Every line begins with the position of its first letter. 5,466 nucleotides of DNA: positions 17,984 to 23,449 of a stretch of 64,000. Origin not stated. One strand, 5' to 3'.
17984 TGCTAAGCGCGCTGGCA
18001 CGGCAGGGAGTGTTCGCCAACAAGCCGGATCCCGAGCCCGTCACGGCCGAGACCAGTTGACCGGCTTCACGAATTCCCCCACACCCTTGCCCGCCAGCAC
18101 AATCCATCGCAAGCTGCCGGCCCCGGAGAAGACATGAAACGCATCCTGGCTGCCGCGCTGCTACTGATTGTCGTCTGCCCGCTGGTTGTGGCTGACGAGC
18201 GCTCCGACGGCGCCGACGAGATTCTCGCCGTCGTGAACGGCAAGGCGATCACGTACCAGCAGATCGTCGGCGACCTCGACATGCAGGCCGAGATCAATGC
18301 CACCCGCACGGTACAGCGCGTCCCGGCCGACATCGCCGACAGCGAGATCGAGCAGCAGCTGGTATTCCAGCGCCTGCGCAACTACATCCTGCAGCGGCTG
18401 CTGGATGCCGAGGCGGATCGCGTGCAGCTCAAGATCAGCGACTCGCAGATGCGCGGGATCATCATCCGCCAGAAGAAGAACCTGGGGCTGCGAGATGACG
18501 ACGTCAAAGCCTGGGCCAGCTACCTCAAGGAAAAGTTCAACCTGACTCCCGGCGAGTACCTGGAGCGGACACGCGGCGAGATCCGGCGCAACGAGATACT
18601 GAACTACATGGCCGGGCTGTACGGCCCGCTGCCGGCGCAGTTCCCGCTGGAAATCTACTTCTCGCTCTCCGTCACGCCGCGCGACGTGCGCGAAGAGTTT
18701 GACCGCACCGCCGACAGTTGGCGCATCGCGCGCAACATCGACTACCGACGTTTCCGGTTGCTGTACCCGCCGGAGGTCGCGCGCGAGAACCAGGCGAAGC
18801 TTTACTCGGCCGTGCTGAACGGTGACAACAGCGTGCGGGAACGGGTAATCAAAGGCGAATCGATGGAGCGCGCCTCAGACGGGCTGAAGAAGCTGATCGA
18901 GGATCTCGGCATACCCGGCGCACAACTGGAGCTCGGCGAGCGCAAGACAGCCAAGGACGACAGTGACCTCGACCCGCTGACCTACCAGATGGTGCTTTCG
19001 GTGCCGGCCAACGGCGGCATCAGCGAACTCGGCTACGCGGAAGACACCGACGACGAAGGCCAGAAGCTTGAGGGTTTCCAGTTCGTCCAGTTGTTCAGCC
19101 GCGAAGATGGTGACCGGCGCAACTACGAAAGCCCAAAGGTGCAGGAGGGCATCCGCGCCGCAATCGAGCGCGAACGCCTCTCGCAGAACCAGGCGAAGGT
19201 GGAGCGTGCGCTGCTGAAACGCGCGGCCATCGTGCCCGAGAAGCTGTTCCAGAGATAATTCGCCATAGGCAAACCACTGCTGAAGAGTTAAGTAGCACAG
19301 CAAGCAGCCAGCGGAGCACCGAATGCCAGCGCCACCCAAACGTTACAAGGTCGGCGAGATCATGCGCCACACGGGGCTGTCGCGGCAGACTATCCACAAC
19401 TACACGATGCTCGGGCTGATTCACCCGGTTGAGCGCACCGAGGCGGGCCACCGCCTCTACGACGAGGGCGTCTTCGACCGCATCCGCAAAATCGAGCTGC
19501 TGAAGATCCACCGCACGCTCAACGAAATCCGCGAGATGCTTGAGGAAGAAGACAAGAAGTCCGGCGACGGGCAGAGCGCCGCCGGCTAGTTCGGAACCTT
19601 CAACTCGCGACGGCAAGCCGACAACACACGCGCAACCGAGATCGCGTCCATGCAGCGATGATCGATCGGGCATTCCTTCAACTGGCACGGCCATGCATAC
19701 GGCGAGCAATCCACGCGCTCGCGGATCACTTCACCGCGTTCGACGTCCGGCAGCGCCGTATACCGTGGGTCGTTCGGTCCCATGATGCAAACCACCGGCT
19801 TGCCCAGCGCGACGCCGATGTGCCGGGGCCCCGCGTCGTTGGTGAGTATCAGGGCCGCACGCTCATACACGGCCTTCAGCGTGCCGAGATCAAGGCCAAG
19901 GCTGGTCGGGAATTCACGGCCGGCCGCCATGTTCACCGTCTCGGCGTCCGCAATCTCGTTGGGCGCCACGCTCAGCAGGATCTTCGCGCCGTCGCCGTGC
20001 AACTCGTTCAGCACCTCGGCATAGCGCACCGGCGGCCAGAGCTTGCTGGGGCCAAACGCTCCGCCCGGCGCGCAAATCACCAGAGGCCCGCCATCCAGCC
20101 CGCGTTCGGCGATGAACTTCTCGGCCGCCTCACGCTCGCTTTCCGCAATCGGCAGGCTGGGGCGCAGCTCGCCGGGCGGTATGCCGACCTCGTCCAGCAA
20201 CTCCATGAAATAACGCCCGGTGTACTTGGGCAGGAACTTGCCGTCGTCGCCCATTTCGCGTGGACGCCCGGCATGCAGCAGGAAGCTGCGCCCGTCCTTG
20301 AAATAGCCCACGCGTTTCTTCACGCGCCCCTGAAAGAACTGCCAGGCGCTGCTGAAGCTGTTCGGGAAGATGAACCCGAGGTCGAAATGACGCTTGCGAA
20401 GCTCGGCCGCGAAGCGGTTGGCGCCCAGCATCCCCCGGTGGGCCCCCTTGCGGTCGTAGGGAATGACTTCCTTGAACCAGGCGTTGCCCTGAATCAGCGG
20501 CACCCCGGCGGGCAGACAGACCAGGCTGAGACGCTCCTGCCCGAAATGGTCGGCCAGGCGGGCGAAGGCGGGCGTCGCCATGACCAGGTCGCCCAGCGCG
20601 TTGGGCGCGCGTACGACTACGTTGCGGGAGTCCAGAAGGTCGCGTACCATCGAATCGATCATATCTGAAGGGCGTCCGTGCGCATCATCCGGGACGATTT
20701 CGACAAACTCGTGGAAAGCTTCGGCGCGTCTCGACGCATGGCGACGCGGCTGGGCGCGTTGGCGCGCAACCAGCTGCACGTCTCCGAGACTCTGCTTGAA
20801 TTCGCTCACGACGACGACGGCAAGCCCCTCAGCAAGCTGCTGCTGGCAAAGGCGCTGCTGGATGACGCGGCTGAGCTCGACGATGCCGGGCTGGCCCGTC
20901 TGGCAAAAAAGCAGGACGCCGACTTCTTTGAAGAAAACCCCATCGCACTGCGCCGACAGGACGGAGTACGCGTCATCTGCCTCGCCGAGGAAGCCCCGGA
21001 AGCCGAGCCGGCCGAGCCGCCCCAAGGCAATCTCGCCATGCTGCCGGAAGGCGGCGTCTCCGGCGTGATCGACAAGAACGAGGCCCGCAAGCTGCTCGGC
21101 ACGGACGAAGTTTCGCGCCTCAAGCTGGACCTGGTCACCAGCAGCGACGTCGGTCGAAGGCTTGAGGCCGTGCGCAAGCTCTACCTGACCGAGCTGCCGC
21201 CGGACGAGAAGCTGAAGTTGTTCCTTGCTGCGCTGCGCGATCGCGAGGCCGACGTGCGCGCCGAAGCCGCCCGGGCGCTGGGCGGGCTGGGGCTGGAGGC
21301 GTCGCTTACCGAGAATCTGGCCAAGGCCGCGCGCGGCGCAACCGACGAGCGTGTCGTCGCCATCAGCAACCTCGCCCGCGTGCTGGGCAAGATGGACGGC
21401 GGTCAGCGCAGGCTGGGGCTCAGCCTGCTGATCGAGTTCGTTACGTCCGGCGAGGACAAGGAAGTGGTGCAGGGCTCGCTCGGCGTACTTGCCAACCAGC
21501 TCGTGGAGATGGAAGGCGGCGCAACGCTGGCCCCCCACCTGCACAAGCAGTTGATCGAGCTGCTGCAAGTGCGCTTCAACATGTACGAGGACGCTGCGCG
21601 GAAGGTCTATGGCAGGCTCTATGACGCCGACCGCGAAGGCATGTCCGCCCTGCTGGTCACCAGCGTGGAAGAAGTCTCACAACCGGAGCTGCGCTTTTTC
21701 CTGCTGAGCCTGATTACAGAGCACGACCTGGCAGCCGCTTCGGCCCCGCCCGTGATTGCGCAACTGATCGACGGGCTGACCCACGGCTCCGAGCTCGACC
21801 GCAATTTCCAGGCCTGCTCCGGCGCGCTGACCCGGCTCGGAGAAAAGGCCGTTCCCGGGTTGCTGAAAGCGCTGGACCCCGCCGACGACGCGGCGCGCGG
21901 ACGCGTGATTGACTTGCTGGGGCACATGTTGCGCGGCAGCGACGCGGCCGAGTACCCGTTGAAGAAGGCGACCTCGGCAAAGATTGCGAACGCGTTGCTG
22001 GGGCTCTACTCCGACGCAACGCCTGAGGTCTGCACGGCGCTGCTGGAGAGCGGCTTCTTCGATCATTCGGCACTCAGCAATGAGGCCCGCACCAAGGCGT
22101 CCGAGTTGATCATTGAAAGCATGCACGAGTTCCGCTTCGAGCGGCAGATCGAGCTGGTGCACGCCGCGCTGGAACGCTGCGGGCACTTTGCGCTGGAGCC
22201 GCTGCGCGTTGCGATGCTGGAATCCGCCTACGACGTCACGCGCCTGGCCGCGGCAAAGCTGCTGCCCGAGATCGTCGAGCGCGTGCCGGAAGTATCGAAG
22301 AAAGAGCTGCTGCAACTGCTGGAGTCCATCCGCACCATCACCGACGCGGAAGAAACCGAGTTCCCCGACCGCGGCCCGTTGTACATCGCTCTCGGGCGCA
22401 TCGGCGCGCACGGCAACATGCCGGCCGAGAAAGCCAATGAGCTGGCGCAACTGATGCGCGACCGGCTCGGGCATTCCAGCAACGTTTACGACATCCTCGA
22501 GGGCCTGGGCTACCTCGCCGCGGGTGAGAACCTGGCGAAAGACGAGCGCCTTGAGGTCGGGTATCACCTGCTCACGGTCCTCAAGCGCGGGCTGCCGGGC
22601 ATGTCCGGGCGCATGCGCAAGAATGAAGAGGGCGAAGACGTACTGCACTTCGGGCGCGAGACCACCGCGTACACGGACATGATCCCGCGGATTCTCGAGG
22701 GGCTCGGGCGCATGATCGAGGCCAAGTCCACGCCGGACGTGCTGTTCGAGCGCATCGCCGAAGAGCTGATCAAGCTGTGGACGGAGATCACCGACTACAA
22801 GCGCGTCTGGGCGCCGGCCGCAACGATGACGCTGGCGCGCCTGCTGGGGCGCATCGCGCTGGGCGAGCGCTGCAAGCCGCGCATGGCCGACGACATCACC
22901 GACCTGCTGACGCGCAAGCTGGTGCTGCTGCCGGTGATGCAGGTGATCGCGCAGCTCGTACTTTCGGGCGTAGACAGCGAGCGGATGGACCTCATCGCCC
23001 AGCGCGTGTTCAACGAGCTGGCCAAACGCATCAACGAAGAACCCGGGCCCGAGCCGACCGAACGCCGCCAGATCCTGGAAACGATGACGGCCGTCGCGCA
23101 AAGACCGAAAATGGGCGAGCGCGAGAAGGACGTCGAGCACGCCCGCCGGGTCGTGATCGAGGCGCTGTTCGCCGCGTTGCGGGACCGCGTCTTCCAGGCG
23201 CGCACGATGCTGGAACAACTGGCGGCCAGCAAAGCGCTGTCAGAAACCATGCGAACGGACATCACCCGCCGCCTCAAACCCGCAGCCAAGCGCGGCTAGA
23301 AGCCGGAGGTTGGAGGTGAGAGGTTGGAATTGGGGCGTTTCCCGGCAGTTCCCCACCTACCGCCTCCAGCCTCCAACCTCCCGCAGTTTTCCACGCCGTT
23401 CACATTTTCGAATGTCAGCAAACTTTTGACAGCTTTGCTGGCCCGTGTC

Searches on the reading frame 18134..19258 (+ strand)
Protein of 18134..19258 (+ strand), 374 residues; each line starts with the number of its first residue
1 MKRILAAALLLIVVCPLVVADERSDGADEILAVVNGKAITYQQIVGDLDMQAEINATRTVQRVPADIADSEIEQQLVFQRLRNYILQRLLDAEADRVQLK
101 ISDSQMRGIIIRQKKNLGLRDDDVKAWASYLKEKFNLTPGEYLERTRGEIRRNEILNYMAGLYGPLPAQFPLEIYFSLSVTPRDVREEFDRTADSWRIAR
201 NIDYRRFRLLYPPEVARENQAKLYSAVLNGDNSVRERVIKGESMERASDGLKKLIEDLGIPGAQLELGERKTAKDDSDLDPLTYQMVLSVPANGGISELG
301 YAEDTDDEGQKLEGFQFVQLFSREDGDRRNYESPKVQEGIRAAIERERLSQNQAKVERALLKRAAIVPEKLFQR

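Call 19: search_protein_families(library=pfam, proteins=[window:18134-19258:+], max_evalue=0.001)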
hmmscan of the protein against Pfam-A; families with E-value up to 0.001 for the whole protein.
window:18134-19258:+ (374 aa): 2 families
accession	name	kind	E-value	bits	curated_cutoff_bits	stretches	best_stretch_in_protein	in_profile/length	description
PF13624.11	SurA_N_3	-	3.9e-10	40.2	27.2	1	3-155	11-161/162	SurA-like N-terminal domain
PF13623.11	SurA_N_2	-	2.3e-07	31.2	28.5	1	7-111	18-120/145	SurA-like N-terminal domain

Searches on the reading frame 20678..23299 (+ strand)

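Call 19: search_protein_families(library=pfam, proteins=[window:20678-23299:+], max_evalue=0.001)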
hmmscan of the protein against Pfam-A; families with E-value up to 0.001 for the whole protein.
window:20678-23299:+ (873 aa): 3 families
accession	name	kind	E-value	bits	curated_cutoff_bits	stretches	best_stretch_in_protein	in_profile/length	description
PF13646.12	HEAT_2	-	5e-06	27.1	27.7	2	181-266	3-82/88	HEAT repeats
PF02985.28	HEAT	-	8e-05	23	23.5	0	180-204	3-27/31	HEAT repeat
PF25808.1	TPR_LAA1_C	-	0.00073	19.9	27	0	735-835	7-104/160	LAA1-like, C-terminal TPR repeats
